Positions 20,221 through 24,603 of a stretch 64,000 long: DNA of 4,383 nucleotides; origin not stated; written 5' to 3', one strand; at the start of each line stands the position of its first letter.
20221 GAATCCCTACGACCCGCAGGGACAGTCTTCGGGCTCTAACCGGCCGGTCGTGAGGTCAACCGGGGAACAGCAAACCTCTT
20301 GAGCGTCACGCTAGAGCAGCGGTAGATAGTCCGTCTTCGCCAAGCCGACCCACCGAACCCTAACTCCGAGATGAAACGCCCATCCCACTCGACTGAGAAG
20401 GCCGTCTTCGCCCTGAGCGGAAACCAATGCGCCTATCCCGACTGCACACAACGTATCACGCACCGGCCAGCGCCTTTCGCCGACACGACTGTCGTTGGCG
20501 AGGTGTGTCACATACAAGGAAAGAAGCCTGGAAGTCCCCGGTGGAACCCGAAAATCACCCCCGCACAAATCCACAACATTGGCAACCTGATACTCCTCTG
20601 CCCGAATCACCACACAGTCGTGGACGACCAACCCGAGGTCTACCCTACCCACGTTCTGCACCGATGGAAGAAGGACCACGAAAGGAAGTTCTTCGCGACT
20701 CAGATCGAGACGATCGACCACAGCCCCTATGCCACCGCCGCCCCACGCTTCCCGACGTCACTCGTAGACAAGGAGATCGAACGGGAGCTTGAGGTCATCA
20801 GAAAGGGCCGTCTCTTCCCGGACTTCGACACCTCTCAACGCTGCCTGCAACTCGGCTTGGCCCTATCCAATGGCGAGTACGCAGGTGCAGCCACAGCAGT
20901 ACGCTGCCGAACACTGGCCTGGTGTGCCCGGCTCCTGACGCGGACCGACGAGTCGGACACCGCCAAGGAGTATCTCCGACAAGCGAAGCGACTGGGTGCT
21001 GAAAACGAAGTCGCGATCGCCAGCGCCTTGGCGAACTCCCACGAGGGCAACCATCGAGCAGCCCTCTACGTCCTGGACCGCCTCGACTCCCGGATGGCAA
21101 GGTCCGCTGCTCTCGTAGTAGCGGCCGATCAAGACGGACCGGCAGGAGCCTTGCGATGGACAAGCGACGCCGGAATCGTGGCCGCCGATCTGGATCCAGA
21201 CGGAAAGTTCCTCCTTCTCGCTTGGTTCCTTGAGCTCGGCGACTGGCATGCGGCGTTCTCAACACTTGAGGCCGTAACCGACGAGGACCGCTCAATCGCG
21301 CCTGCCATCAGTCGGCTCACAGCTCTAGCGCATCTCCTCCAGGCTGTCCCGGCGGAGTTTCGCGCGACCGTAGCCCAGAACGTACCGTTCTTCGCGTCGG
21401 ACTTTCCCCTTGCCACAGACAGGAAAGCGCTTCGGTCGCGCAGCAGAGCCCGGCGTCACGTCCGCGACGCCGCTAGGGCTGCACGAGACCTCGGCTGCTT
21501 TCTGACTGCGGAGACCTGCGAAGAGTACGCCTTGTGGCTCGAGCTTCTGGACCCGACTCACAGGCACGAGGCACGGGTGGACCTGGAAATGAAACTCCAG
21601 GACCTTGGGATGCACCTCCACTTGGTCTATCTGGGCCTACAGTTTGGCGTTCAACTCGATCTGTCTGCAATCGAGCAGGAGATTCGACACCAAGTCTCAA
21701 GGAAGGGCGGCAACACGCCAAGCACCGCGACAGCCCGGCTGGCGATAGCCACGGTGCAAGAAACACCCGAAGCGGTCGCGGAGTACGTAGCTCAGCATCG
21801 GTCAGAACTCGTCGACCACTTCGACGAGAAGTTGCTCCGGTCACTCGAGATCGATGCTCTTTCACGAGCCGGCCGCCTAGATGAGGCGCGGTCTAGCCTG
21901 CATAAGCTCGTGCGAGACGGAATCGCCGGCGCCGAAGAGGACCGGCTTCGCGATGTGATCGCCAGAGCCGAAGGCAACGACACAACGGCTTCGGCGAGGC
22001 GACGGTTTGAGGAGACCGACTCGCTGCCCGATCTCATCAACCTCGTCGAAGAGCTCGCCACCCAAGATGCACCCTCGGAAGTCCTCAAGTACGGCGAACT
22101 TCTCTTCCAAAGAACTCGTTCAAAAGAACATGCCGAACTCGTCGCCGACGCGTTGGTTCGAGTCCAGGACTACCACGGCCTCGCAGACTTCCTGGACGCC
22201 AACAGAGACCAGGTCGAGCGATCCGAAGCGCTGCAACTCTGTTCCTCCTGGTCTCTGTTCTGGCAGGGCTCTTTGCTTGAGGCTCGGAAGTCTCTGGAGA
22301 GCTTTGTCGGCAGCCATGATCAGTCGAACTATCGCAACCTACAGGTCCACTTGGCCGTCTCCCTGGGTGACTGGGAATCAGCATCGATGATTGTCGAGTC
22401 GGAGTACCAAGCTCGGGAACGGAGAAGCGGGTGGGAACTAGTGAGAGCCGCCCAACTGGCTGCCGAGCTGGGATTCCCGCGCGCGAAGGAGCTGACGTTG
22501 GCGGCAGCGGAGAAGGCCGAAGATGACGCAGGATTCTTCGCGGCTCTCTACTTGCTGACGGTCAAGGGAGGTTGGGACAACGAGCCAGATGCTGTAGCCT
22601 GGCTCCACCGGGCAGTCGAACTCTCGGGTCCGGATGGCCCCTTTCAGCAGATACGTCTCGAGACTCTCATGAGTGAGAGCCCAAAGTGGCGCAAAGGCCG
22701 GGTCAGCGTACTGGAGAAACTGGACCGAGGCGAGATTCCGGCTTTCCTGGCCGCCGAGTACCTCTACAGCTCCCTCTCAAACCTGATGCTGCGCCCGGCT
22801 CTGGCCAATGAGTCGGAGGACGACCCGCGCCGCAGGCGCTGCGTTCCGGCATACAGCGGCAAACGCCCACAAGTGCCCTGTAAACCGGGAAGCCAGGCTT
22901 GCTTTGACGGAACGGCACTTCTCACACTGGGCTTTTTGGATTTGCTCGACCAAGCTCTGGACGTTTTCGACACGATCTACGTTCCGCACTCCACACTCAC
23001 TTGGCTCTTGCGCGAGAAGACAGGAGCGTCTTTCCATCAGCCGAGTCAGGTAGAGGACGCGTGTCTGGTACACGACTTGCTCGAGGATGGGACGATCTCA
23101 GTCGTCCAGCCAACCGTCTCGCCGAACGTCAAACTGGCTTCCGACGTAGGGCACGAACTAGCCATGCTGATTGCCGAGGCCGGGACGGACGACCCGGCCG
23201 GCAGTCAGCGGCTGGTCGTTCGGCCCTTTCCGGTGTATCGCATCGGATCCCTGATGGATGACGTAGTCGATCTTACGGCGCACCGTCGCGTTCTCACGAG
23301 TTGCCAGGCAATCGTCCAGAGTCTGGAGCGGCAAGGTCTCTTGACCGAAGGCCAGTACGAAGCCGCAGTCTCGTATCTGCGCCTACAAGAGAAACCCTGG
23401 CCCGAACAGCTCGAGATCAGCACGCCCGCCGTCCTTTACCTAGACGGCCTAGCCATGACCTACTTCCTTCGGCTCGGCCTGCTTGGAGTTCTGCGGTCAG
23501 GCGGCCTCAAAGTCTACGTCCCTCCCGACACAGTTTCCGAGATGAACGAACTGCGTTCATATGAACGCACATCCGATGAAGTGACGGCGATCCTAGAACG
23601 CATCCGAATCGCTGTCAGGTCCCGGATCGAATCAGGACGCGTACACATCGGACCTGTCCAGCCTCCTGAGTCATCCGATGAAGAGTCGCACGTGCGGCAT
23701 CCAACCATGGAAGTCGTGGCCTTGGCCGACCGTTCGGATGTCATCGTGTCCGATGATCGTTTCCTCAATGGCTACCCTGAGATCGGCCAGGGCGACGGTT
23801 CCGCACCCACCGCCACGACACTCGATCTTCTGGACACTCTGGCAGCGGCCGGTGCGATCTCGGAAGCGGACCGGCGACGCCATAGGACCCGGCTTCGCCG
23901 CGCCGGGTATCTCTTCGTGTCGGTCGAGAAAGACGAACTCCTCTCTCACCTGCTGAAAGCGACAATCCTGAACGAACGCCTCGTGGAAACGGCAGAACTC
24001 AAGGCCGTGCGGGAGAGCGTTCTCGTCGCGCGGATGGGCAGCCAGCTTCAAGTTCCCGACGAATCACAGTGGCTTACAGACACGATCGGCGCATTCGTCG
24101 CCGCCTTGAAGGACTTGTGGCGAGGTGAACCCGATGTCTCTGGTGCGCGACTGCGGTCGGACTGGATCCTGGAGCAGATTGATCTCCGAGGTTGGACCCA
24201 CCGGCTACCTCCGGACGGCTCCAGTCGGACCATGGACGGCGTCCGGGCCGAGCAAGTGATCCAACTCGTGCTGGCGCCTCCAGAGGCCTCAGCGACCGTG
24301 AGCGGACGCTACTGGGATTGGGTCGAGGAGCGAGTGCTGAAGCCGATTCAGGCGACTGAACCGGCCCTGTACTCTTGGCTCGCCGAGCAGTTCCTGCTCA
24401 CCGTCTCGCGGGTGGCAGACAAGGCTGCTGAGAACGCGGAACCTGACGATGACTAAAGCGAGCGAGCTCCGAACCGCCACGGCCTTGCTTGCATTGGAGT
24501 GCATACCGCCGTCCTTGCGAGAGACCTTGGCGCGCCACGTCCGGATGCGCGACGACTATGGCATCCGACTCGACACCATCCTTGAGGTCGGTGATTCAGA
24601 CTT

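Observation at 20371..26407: Candidate undescribed two-gene module: HNH-TPR-(PIN-like) 1361-aa protein translationally coupled to a 652-aa partner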

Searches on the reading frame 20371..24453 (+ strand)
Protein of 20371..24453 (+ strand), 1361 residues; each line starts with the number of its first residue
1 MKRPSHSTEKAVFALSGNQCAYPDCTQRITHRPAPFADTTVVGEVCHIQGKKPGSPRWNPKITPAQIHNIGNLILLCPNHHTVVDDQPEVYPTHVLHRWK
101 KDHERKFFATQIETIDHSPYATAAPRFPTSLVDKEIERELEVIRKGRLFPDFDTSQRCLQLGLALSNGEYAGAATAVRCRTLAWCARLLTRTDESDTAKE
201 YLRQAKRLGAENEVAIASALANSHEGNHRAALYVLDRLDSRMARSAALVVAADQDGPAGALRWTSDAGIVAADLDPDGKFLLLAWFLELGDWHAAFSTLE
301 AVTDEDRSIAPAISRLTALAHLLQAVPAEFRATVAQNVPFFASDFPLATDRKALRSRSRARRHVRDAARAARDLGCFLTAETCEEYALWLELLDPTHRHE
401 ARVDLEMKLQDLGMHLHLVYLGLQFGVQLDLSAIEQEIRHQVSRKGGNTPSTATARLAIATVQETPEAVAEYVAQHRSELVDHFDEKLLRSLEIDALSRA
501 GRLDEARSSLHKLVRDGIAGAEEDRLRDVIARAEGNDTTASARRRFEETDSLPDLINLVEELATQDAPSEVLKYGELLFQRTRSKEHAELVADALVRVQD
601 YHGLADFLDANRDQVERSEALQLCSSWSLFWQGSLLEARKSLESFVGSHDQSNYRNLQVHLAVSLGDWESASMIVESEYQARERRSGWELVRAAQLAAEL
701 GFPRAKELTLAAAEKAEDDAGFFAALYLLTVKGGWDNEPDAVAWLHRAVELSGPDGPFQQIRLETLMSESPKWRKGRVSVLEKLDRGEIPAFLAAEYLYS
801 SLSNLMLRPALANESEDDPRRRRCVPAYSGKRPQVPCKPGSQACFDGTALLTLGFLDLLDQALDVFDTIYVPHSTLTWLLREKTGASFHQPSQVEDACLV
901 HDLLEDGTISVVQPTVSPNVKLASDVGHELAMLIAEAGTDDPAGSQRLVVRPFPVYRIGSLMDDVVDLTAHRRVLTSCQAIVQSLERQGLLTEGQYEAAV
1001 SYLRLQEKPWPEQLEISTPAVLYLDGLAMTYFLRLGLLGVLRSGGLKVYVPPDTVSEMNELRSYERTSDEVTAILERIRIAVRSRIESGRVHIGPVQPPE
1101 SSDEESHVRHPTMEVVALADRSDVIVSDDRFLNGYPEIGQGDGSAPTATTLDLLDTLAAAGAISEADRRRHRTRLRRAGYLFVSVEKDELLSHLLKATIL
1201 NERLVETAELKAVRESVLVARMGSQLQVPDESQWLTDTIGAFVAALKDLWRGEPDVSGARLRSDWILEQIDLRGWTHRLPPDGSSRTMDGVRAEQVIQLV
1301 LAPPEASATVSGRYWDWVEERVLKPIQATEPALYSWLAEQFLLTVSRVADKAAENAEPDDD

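Call 7: search_protein_families(library=pfam, proteins=[window:20371-24453:+], max_evalue=1)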
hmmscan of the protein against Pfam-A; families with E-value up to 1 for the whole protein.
window:20371-24453:+ (1361 aa): 5 families
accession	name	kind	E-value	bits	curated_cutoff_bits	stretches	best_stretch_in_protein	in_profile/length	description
PF24407.1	HTH_upst_double_PIN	-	2.5e-18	66.6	27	1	763-832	1-70/70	HTH_upstream_double_PIN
PF20698.3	PIN-TPR-GreABC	-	8.2e-17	62.2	27.8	2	1023-1133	1-133/138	PIN domain associated with the TPR-GreAB-C-PIN system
PF13391.12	HNH_2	-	0.00062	20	21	1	40-82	10-56/66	HNH endonuclease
PF13174.12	TPR_6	-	0.018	16.1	26.3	0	281-304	4-28/33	Tetratricopeptide repeat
PF01535.26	PPR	-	0.12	13.2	25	1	494-518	7-31/31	PPR repeat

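Call 8: search_protein_families(library=padloc, proteins=[window:20371-24453:+], max_evalue=1)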
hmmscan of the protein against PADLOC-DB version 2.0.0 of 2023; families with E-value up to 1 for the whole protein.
window:20371-24453:+ (1361 aa): 14 families
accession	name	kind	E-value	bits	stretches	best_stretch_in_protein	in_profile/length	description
PDLC04772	PDC-M68A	-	9e-33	112.3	1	6-107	7-108/253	-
PDLC00739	Effector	-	1.9e-21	74.8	1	4-107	8-111/378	Endonuclease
PDLC00406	SduA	-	9.2e-21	73.2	1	4-106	18-115/326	DUF4263 domain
PDLC01997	SAVED1--SAVED_HNH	-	1.4e-20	72.1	1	5-107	7-107/368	-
PDLC00746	Effector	-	4.4e-20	70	1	7-112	20-125/389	Endonuclease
PDLC00747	Effector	-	2e-13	48.3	1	6-107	14-119/373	Endonuclease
PDLC00749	Effector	-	9.7e-13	45.9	1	5-107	17-120/395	Endonuclease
PDLC04773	PDC-M68A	-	1.6e-11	42.7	1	63-110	2-49/200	-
PDLC00740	Effector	-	9.2e-10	35.8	1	7-106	19-119/391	Endonuclease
PDLC01998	SAVED1--SAVED_HNH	-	1.8e-08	31.6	1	4-105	114-215/506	-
PDLC00751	Effector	-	2.5e-08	31.4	1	5-106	132-233/530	Endonuclease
PDLC00742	Effector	-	3e-05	20.9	1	4-101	121-218/527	Endonuclease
PDLC01999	SAVED1--SAVED_HNH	-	4.9e-05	20.5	1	42-96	51-106/387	-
PDLC00743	Effector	-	0.00024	18.3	1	38-106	34-106/384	Endonuclease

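Call 9: search_protein_families(library=ncbifam, proteins=[window:20371-24453:+], max_evalue=1)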
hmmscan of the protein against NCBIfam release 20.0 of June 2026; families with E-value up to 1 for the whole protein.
window:20371-24453:+ (1361 aa): 1 family
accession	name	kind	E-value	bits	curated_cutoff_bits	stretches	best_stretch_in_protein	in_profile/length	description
TIGR00756.2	PPR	repeat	0.18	12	20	0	494-518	7-31/35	pentatricopeptide repeat protein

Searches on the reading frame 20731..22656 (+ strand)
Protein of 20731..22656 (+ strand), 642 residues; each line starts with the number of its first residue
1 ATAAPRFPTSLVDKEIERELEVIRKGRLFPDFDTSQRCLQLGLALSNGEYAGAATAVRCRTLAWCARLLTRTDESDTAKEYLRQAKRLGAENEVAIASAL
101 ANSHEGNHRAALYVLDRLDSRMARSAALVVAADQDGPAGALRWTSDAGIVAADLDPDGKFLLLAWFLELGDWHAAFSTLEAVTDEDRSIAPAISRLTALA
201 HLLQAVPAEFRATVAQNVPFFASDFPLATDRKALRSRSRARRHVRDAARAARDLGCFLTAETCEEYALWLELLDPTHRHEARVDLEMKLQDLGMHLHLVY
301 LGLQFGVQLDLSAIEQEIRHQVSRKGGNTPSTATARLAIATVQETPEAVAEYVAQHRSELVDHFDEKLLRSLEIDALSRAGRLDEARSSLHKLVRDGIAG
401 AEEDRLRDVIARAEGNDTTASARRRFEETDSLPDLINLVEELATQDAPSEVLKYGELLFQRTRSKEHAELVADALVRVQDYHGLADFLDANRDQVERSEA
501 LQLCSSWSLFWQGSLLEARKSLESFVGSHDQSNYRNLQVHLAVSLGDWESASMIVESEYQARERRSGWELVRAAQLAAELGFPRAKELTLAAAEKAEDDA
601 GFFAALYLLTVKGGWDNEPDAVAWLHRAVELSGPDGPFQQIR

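Call 17: search_protein_families(library=pfam, proteins=[window:20731-22656:+], max_evalue=10)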
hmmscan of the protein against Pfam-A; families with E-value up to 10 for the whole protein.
window:20731-22656:+ (642 aa): 2 families
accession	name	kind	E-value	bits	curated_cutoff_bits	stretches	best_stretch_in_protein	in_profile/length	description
PF13174.12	TPR_6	-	0.00016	22.5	26.3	0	161-184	4-28/33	Tetratricopeptide repeat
PF01535.26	PPR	-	0.043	14.5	25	1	374-398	7-31/31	PPR repeat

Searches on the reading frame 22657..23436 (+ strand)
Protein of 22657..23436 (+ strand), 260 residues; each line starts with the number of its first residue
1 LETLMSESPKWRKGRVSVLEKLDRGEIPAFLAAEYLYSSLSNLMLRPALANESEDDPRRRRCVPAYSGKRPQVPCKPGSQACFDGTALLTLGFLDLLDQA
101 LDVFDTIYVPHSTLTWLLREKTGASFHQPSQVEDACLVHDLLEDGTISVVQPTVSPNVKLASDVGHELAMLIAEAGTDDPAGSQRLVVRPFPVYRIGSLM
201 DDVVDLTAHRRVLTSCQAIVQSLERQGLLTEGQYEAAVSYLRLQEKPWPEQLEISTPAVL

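Call 17: search_protein_families(library=pfam, proteins=[window:22657-23436:+], max_evalue=10)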
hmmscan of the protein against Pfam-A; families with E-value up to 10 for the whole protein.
window:22657-23436:+ (260 aa): 2 families
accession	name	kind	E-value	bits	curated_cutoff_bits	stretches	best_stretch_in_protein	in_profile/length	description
PF24407.1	HTH_upst_double_PIN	-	4.5e-19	69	27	1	1-70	1-70/70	HTH_upstream_double_PIN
PF20698.3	PIN-TPR-GreABC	-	0.00092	19.9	27.8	1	83-126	2-43/138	PIN domain associated with the TPR-GreAB-C-PIN system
